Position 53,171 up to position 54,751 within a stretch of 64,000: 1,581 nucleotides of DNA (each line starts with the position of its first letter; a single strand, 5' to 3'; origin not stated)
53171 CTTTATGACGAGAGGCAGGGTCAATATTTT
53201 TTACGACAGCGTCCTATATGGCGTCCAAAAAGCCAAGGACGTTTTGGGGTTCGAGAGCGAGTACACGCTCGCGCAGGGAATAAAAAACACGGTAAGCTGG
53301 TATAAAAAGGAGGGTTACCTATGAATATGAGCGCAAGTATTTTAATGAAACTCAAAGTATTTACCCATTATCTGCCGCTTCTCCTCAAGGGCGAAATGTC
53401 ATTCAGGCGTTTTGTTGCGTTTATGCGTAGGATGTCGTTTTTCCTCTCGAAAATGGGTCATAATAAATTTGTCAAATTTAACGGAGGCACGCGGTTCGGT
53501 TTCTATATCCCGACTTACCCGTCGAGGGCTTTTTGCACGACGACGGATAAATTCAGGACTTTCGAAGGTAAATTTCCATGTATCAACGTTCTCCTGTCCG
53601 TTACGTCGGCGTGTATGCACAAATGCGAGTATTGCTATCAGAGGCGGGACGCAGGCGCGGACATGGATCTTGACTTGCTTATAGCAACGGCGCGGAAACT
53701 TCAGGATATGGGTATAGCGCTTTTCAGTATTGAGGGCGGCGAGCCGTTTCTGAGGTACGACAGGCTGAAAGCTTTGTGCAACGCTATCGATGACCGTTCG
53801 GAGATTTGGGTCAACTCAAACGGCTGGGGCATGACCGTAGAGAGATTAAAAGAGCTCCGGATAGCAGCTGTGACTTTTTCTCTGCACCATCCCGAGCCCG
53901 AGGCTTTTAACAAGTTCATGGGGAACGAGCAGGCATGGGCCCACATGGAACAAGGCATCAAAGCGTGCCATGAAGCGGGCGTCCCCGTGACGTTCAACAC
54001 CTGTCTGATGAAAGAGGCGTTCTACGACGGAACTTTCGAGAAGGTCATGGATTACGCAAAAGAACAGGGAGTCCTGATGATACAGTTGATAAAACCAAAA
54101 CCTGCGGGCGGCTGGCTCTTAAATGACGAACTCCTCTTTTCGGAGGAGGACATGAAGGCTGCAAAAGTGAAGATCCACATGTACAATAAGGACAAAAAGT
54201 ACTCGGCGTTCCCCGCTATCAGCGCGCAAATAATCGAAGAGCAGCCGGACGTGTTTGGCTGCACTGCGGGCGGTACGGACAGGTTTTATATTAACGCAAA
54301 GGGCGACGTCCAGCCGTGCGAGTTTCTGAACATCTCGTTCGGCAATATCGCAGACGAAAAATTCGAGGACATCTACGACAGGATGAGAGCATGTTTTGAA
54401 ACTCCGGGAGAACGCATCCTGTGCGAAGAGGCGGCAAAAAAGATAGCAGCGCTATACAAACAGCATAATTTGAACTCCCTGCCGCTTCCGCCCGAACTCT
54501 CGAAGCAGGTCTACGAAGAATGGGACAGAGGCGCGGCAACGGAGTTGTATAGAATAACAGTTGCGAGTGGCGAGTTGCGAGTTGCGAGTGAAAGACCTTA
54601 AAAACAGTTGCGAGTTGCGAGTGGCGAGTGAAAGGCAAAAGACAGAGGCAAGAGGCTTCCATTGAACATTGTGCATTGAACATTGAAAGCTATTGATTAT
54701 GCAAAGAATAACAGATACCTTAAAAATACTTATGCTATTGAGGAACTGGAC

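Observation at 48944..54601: Candidate lipid (sphingolipid-like or aminolipid) biosynthesis cluster: UbiA prenyltransferase, ACP, alpha-oxoamine synthase, lipid-kinase-like, SDR, radical SAM/SPASM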

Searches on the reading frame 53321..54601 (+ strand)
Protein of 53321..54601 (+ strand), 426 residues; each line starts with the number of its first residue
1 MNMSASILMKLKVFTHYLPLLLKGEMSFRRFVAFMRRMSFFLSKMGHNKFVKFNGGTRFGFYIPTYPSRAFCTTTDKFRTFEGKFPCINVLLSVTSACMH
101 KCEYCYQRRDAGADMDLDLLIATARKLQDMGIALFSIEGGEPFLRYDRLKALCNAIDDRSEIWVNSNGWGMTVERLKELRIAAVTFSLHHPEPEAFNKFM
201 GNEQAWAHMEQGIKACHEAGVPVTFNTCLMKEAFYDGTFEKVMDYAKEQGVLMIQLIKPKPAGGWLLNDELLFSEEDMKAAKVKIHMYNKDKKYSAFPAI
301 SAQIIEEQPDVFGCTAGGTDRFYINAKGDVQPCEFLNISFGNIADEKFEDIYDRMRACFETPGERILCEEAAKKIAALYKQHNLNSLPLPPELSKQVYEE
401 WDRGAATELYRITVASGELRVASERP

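Call 3: search_protein_families(library=pfam, proteins=[window:53321-54601:+], max_evalue=0.01)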
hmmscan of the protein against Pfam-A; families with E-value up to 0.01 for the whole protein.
window:53321-54601:+ (426 aa): 3 families
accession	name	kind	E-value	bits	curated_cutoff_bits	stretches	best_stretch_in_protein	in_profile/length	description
PF04055.27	Radical_SAM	-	3.3e-21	76.6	29.5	1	93-232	2-153/166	Radical SAM superfamily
PF13186.11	SPASM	-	7.5e-07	29.8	21.5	1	314-355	1-46/67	Iron-sulfur cluster-binding domain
PF13353.11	Fer4_12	-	1.7e-06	28.8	22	1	95-180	12-98/137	4Fe-4S single cluster domain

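Call 4: search_protein_families(library=ncbifam, proteins=[window:53321-54601:+], max_evalue=0.01)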
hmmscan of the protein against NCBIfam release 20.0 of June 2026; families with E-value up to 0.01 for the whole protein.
window:53321-54601:+ (426 aa): 52 families (the best 25 are shown)
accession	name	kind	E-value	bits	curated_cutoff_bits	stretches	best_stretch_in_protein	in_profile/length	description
TIGR04055.1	rSAM_NirJ2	equivalog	1.1e-24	87.6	500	1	94-354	6-275/326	putative heme d1 biosynthesis radical SAM protein NirJ2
TIGR04303.1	GeoRSP_rSAM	equivalog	9e-21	74.8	400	1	92-354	9-277/325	GeoRSP system radical SAM/SPASM protein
TIGR02668.1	moaA_archaeal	equivalog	1.1e-18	67.2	325.25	1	89-337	11-269/303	GTP 3',8-cyclase MoaA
NF001199.0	PRK00164.2-1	equivalog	5.9e-18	65.1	231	1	89-333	13-267/308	GTP 3',8-cyclase MoaA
TIGR04545.1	rSAM_ahbD_hemeb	equivalog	1.5e-16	60.8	500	2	93-259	5-177/339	heme b synthase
TIGR02666.1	moaA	equivalog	2.4e-16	59.6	284.05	1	92-265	14-198/336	GTP 3',8-cyclase MoaA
TIGR04053.2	TIGR04053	equivalog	4e-14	52.7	395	2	89-254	9-181/366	TIGR04053 family radical SAM/SPASM domain-containing protein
TIGR02109.1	PQQ_syn_pqqE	equivalog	1.6e-13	50.3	381.35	1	88-357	7-285/358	pyrroloquinoline quinone biosynthesis protein PqqE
TIGR04347.1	pseudo_SAM_Halo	equivalog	2e-12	47.1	525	1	90-251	40-204/390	TIGR04347 family pseudo-SAM/SPASM protein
TIGR04054.1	rSAM_NirJ1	equivalog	3.6e-12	45.6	650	1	78-249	28-200/387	putative heme d1 biosynthesis radical SAM protein NirJ1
NF045574.1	sacti_mat_StsB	exception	7.4e-11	41.6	625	1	89-352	97-360/466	StsB family radical SAM/SPASM domain sactipeptide maturase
NF050035.1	rSAM_WgK_link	exception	7.9e-11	41.5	650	1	90-232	11-159/367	radical SAM/SPASM peptide maturase WgkB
TIGR04403.1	rSAM_skfB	equivalog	2e-10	40.1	300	1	88-356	104-371/402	sporulation killing factor system radical SAM maturase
TIGR04051.1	rSAM_NirJ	equivalog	6.2e-10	38.6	515.45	1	92-235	6-154/354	heme d1 biosynthesis radical SAM protein NirJ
TIGR04546.1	rSAM_ahbC_deAc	equivalog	2.7e-09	36.3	650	1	90-235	41-191/390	12,18-didecarboxysiroheme deacetylase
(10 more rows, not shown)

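Call 23: search_solved_structures(query=window:53321-54598:+, max_evalue=0.001)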
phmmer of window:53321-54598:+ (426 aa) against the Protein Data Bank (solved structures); distinct sequences matched with E-value up to 0.001: 3.
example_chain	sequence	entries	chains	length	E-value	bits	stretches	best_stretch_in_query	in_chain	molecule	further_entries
6efn_A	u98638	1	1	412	3.3e-07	32.5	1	88-355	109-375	Sporulation killing factor maturation protein SkfB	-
1tv7_A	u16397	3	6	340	1.6e-06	30.3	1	86-265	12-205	Molybdenum cofactor biosynthesis protein A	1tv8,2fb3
2fb2_A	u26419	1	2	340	2.6e-06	29.6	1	86-252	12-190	Molybdenum cofactor biosynthesis protein A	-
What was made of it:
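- The sequence hit to SkfB has E = 3e-7 (call 23).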

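Call 27: find_related_loci(query=A1, collection=genome_contigs, flank=10000)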
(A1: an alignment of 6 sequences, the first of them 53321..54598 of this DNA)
Query A1 (426 aa) in genome_contigs; peptide patterns used: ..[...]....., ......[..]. (x = any residue, [..] = any of these).
218 stretches matched a pattern; 97 encode a relative of the query (tblastn E <= 1e-3); the best 80 are kept; 80 distinct loci.
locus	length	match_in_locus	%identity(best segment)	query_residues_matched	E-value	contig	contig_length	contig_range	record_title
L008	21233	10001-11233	59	3-411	5e-173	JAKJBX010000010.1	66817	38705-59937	MAG: Bacillota bacterium isolate UR.bin154 UR_contig_764, whole genome shotgun sequence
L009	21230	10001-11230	58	1-410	3e-170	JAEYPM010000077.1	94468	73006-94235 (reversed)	MAG: Bacillota bacterium isolate OH_CBB_197 k127_222032, whole genome shotgun sequence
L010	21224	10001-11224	56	6-410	5e-165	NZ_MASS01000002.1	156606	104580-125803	Desulfosporosinus sp. BG contig00002, whole genome shotgun sequence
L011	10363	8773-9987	57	9-410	1e-164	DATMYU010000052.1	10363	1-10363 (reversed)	MAG TPA_asm: Desulfosporosinus sp. isolate SMAG_U13156 k141_9143, whole genome shotgun sequence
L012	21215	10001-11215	58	9-410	1e-164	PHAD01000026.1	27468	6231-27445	MAG: Firmicutes bacterium HGW-Firmicutes-12 08E140C01_z5_2013_Ig3399_v2_scaffold_1322, whole genome shotgun sequence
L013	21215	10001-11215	58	9-410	2e-163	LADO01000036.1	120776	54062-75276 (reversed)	MAG: Peptococcaceae bacterium BRH_c4b BRHa_1007371, whole genome shotgun sequence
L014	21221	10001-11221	55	6-411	4e-163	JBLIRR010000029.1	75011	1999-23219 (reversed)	MAG: bacterium isolate MF1_201910_bin_226 MF1_201910_bin_226_scaffold_29, whole genome shotgun sequence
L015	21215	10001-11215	58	9-410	6e-163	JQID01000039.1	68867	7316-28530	Desulfosporosinus sp. Tol-M Desulfosporosinus_sp._Tol-M_contig_314, whole genome shotgun sequence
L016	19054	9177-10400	57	7-411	7e-162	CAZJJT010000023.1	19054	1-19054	MAG TPA_asm: uncultured Fibrobacterota bacterium isolate binchicken_co129_842 genome assembly, contig: NODE_8378_length_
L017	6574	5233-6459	58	6-411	2e-162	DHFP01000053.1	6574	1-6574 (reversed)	MAG TPA_asm: Clostridiales bacterium UBA4821 UBA4821_contig_105319, whole genome shotgun sequence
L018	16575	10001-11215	57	9-410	7e-161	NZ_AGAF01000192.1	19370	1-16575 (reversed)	Desulfosporosinus sp. OT TOU.assembly.27, whole genome shotgun sequence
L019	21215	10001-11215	56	9-410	5e-161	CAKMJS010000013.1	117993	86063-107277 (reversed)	uncultured Desulfosporosinus sp. isolate OKU5 genome assembly, contig: MEGAHIT_co_assembly_000000001749, whole genome sh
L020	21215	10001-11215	56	9-410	9e-161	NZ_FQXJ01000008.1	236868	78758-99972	Desulfosporosinus lacus DSM 15449, whole genome shotgun sequence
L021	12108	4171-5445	56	6-421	6e-160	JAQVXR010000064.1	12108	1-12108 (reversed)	MAG: Desulfitobacteriaceae bacterium isolate STF2_130 NODE_15191_length_12108_cov_6.709373_Sandtown_F2, whole genome sho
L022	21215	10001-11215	57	9-410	7e-160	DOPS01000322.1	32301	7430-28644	MAG TPA_asm: Desulfosporosinus sp. isolate UBA8488 contig_3324, whole genome shotgun sequence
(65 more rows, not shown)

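Call 44: find_homologous_proteins(query=window:53321-54598:+, max_evalue=0.00001)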
Query window:53321-54598:+ (426 aa): 896 proteins with E <= 0.00001 among 4537 candidates; the best 120 are listed.
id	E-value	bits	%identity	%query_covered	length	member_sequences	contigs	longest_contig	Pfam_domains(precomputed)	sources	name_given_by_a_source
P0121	1.2e-291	984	99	100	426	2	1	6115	PF13186.12,PF04055.28,PF13353.12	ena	-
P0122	4.5e-241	818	83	98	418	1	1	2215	PF13186.12,PF04055.28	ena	-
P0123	1.7e-234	796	81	97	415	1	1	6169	PF13186.12,PF04055.28,PF13353.12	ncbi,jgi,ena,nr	ncbi:MAG: radical SAM protein [Synergistaceae bacterium]|nr:radical SAM protein [Synergistaceae bact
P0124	5.8e-234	794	79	98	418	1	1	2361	PF13186.12,PF04055.28,PF13353.12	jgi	jgi:MoaA/NifB/PqqE/SkfB family radical SAM enzyme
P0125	1.1e-221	754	76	98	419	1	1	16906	PF13186.12,PF04055.28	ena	-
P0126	1.1e-184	632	64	96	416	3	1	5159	PF13186.12,PF04055.28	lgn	-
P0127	1.8e-177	608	65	95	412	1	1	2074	PF13186.12,PF04055.28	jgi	-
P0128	1.8e-177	608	61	96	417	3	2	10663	PF13186.12,PF04055.28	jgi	-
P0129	2.0e-177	608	62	95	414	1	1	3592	PF13186.12,PF04055.28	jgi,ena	-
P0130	3.9e-177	607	82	75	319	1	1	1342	PF13186.12,PF04055.28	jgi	jgi:MoaA/NifB/PqqE/SkfB family radical SAM enzyme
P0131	9.2e-176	603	87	70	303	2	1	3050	PF13186.12,PF04055.28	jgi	-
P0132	1.3e-175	602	62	95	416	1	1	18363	PF13186.12,PF04055.28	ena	-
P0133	2.4e-171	588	58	96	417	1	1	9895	PF04055.28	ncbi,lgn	-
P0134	6.6e-171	587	62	95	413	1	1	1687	PF13186.12,PF04055.28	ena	-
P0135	1.1e-168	579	59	96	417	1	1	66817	PF13186.12,PF04055.28,PF13353.12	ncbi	-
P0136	4.5e-168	577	59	94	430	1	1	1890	PF13186.12,PF04055.28,PF13353.12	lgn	-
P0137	5.6e-168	577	60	95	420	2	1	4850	PF13186.12,PF04055.28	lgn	-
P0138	5.8e-168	577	59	94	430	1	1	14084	PF13186.12,PF04055.28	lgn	-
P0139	9.2e-168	576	58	96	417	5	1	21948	PF13186.12,PF04055.28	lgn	-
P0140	1.5e-167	576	60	95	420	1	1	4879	PF13186.12,PF04055.28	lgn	-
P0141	2.8e-167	575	58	94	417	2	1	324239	PF13186.12,PF04055.28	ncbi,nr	ncbi:MAG: radical SAM protein [Firmicutes bacterium]|nr:radical SAM protein [Bacillota bacterium]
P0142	6.2e-167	574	58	94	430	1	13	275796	PF13186.12,PF04055.28,PF13353.12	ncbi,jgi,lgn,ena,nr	ncbi:MAG: radical SAM protein [Peptococcaceae bacterium BRH_c4b]|nr:MAG: radical SAM protein [Peptoc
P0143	8.3e-167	573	58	95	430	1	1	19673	PF13186.12,PF04055.28,PF13353.12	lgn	-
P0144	9.0e-167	573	59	94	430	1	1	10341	PF04055.28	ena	-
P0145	1.2e-166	573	58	94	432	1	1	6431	PF13186.12,PF04055.28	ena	-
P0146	1.5e-165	569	59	95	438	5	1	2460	PF13186.12,PF04055.28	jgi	jgi:MoaA/NifB/PqqE/SkfB family radical SAM enzyme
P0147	1.6e-165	569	60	94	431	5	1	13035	PF13186.12,PF04055.28,PF13353.12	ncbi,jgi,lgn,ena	jgi:MoaA/NifB/PqqE/SkfB family radical SAM enzyme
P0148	1.7e-165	569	61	94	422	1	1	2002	PF13186.12,PF04055.28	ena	-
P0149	4.3e-165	568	58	96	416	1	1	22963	PF13186.12,PF04055.28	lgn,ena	-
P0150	4.8e-165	567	58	94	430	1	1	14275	PF13186.12,PF04055.28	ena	-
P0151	5.2e-165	567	66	87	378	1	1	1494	PF04055.28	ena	-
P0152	1.2e-164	566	59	94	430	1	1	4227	PF04055.28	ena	-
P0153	1.6e-164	566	58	94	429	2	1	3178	PF13186.12,PF04055.28,PF13353.12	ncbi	-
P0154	1.8e-164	565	58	94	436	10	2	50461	PF13186.12,PF04055.28,PF13353.12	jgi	jgi:Predicted Fe-S oxidoreductases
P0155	2.2e-164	565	60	94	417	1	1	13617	PF04055.28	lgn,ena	-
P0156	3.1e-164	565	61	94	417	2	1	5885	PF13186.12,PF04055.28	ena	-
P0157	3.2e-164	565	57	94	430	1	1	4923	PF13186.12,PF04055.28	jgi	jgi:MoaA/NifB/PqqE/SkfB family radical SAM enzyme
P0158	7.0e-164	564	58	95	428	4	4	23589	PF13186.12,PF04055.28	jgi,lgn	jgi:MoaA/NifB/PqqE/SkfB family radical SAM enzyme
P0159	8.9e-164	563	57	94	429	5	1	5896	PF13186.12,PF04055.28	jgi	-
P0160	1.3e-163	563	57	95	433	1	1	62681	PF04055.28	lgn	-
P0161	1.4e-163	563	58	96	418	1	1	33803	PF13186.12,PF04055.28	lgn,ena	-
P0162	1.5e-163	562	59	95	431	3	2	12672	PF13186.12,PF04055.28,PF13353.12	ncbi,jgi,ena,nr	ncbi:MAG: radical SAM protein [Clostridiaceae bacterium]|nr:radical SAM protein [Clostridiaceae bact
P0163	1.8e-163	562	57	94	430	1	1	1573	PF04055.28,PF13353.12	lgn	-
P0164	1.9e-163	562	57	94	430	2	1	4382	PF13186.12,PF04055.28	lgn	-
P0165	2.0e-163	562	56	96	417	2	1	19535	PF13186.12,PF04055.28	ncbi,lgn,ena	-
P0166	2.0e-163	562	56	95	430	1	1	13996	PF13186.12,PF04055.28,PF13353.12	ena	-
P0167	4.1e-163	561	58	94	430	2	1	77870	PF13186.12,PF04055.28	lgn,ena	-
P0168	9.6e-163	560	57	94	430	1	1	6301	PF04055.28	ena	-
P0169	2.4e-162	558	59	94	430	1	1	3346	PF13186.12,PF04055.28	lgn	-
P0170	2.9e-162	558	58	95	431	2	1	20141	PF04055.28,PF13353.12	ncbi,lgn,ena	-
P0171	3.0e-162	558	57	95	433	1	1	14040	PF04055.28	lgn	-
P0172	3.1e-162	558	58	94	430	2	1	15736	PF13186.12,PF04055.28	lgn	-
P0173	6.3e-162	557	57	95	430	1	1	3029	PF04055.28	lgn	-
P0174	7.3e-162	557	57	94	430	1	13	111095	PF13186.12,PF04055.28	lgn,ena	-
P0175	9.4e-162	557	57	94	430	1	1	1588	PF04055.28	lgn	-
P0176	1.2e-161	556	57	95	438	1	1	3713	PF04055.28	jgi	-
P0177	1.4e-161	556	57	94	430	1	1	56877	PF13186.12,PF04055.28,PF13353.12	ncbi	ncbi:MAG: radical SAM/SPASM domain-containing protein [Desulfitobacteriaceae bacterium]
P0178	1.7e-161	556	56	95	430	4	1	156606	PF13186.12,PF04055.28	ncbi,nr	ncbi:radical SAM domain protein [Desulfosporosinus sp. BG]|nr:radical SAM domain protein [Desulfospo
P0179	2.4e-161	555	57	99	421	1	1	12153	PF13186.12,PF04055.28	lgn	-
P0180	2.5e-161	555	57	94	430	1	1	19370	PF13186.12,PF04055.28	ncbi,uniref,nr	ncbi:radical SAM protein [Desulfosporosinus sp. OT]|uniref:radical SAM/SPASM domain-containing prote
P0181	2.6e-161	555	57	94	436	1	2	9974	PF13186.12,PF04055.28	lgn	-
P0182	2.9e-161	555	56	94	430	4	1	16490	PF13186.12,PF04055.28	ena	-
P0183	4.6e-161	554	57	94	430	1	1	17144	PF04055.28,PF13353.12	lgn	-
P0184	4.7e-161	554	57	96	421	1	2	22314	PF04055.28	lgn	-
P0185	4.9e-161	554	57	97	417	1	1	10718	PF13186.12,PF04055.28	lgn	-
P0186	5.2e-161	554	57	94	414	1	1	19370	PF13186.12,PF04055.28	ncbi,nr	ncbi:radical SAM superfamily protein [Desulfosporosinus sp. OT]|nr:radical SAM superfamily protein [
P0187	7.8e-161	554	58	94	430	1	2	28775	PF13186.12,PF04055.28,PF13353.12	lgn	-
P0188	1.2e-160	553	57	95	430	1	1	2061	PF04055.28,PF13353.12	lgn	-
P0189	1.5e-160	553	57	95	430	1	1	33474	PF13186.12,PF04055.28,PF13353.12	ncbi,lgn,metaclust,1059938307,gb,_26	metaclust:\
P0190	1.5e-160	553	57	95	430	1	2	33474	PF13186.12,PF04055.28,PF13353.12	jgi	-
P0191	2.9e-160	552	59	94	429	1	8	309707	PF13186.12,PF04055.28,PF13353.12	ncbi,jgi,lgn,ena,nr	ncbi:MAG: radical SAM protein [Clostridia bacterium BRH_c25]|nr:MAG: radical SAM protein [Clostridia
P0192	3.0e-160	552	56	94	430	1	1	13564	PF13186.12,PF04055.28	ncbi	-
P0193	3.8e-160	551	57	96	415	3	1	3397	PF13186.12,PF04055.28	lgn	-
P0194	4.7e-160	551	56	95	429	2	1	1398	PF13186.12,PF04055.28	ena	-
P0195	5.3e-160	551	58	95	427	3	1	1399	PF13186.12,PF04055.28,PF13353.12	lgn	-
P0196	5.3e-160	551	58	94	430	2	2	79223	PF13186.12,PF04055.28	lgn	-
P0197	5.6e-160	551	55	96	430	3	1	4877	PF13186.12,PF04055.28,PF13353.12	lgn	-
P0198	6.3e-160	551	56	94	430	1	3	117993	PF13186.12,PF04055.28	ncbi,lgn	-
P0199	1.2e-159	550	57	94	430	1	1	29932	PF04055.28,PF13353.12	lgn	-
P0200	1.4e-159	549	57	95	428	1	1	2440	PF13186.12,PF04055.28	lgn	-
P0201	1.4e-159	549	57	95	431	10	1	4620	PF13186.12,PF04055.28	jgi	jgi:MoaA/NifB/PqqE/SkfB family radical SAM enzyme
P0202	1.7e-159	549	57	94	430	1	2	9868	PF04055.28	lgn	-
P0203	3.4e-159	548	55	95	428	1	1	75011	PF13186.12,PF04055.28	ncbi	ncbi:MAG: radical SAM/SPASM domain-containing protein [bacterium]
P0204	3.5e-159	548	57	94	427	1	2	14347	PF13186.12,PF04055.28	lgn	-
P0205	4.3e-159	548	57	94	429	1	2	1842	PF04055.28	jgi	-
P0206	4.8e-159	548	57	95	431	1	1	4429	PF13186.12,PF04055.28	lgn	-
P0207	5.3e-159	547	56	95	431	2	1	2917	PF13186.12,PF04055.28,PF13353.12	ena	-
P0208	8.7e-159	547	57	95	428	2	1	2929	PF13186.12,PF04055.28,PF13353.12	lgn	-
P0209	9.5e-159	547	57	94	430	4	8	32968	PF13186.12,PF04055.28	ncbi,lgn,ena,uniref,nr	ncbi:radical SAM protein [Desulfosporosinus sp. BICA1-9]|uniref:radical SAM protein n=1 Tax=Desulfos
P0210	1.3e-158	546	57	95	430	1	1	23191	PF04055.28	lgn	-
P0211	1.6e-158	546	57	96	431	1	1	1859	PF13186.12,PF04055.28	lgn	-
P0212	2.0e-158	546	57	96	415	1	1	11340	PF04055.28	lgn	-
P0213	3.4e-158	545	56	95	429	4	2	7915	PF13186.12,PF04055.28,PF13353.12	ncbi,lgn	-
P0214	3.7e-158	545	57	94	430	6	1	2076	PF04055.28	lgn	-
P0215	4.8e-158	544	56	96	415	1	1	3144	PF13186.12,PF04055.28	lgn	-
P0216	6.6e-158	544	56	95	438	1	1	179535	PF13186.12,PF04055.28,PF13353.12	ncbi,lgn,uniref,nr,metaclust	ncbi:radical SAM/SPASM domain-containing protein [Desulfosporosinus hippei]|uniref:Radical SAM addit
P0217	1.7e-157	543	57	95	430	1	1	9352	PF13186.12,PF04055.28,PF13353.12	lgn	-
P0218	1.7e-157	542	56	94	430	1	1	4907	PF13186.12,PF04055.28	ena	-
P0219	4.6e-157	541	56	94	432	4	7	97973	PF13186.12,PF04055.28,PF13353.12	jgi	-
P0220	4.6e-157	541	54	95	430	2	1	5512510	PF13186.12,PF04055.28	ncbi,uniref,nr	ncbi:radical SAM protein [Petroclostridium sp. X23]|uniref:radical SAM/SPASM domain-containing prote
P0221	5.1e-157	541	56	95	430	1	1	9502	PF13186.12,PF04055.28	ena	-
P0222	5.4e-157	541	55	96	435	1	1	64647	PF13186.12,PF04055.28,PF13353.12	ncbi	-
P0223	6.0e-157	541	58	92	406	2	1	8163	PF13186.12,PF04055.28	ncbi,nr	ncbi:MAG: radical SAM protein, partial [Desulfitobacteriaceae bacterium]|nr:radical SAM protein [Des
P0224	7.1e-157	540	54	99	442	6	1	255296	PF13186.12,PF04055.28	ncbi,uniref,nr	ncbi:radical SAM protein [Desulfosporosinus fructosivorans]|uniref:Radical SAM protein n=1 Tax=Desul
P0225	8.8e-157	540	56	96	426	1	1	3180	PF13186.12,PF04055.28,PF13353.12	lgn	-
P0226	1.1e-156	540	57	94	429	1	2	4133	PF04055.28,PF13353.12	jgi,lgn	-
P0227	1.8e-156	539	55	96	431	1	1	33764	PF13186.12,PF04055.28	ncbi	ncbi:MAG: radical SAM protein [Candidatus Omnitrophota bacterium]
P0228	1.9e-156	539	55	95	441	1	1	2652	PF04055.28,PF13353.12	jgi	-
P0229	2.7e-156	539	56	96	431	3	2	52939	PF13186.12,PF04055.28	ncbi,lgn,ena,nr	ncbi:MAG: radical SAM protein [Candidatus Omnitrophica bacterium]|nr:radical SAM protein [Candidatus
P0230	3.4e-156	538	56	95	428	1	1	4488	PF04055.28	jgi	-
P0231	4.0e-156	538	54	95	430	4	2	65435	PF13186.12,PF04055.28,PF13353.12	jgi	-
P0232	5.0e-156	538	54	95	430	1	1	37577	PF13186.12,PF04055.28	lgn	-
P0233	5.7e-156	538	55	94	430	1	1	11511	PF13186.12,PF04055.28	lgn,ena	-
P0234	7.2e-156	537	55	96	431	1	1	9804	PF13186.12,PF04055.28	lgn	-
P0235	7.5e-156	537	56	94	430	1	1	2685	PF04055.28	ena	-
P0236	7.8e-156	537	56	95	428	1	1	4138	PF04055.28,PF13353.12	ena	-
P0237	9.8e-156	537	56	95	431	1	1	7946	PF13186.12,PF04055.28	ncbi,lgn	-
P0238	2.4e-155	535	56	95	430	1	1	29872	PF13186.12,PF04055.28,PF13353.12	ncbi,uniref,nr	ncbi:radical SAM protein [Herbivorax sp. ANBcel31]|uniref:radical SAM protein n=1 Tax=Herbivorax sp.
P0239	2.6e-155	535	57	95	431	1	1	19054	PF04055.28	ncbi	-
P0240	2.7e-155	535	56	95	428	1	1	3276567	PF13186.12,PF04055.28,PF13353.12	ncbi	ncbi:UNVERIFIED_CONTAM: MoaA/NifB/PqqE/SkfB family radical SAM enzyme [Acetivibrio alkalicellulosi]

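Call 55: predict_structure(alignment_id=A2)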
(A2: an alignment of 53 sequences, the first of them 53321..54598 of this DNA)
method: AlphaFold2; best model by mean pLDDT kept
length: 426 residues; sequences in the alignment: 53
mean_pLDDT: 89.7   pTM: 0.91
mean pLDDT of the five models: 89.7, 84.8, 84.6, 84.3, 81.6
residues with pLDDT >= 90: 281; 70-90: 122; 50-70: 12; < 50: 11
segments of 3 or more residues with pLDDT < 50: 316-318, 419-426
pLDDT, mean of each block of 10 residues (from residue 1): 77 93 95 88 86 92 93 90 83 92 81 94 96 94 97 98 97 98 96 94 97 99 95 96 98 93 81 89 96 97 87 63 94 91 96 88 84 92 92 93 82 63 40
secondary structure, 60 per line:
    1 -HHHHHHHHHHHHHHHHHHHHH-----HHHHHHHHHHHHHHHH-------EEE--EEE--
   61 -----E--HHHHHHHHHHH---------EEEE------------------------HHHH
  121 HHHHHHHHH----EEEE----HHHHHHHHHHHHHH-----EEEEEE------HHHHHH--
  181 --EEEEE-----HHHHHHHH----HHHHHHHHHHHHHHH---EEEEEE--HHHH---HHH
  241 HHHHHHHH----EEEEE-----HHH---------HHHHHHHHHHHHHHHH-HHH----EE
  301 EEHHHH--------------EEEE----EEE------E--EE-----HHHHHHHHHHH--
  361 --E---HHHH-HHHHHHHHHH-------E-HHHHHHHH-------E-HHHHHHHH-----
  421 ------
elements in order: H2-22 H28-43 E51-53 E56-58 H69-79 E89-92 H117-129 E134-137 H142-155 E161-166 H173-178 E183-187 H193-200 H205-219 E223-228 H231-234 H238-248 E253-257 H275-290 E299-302 H303-306 E321-324 E329-331 H348-358 H367-370 H372-381 H391-398 H408-415
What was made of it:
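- Tried and rejected: The model is good (pLDDT 89.7, call 55).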
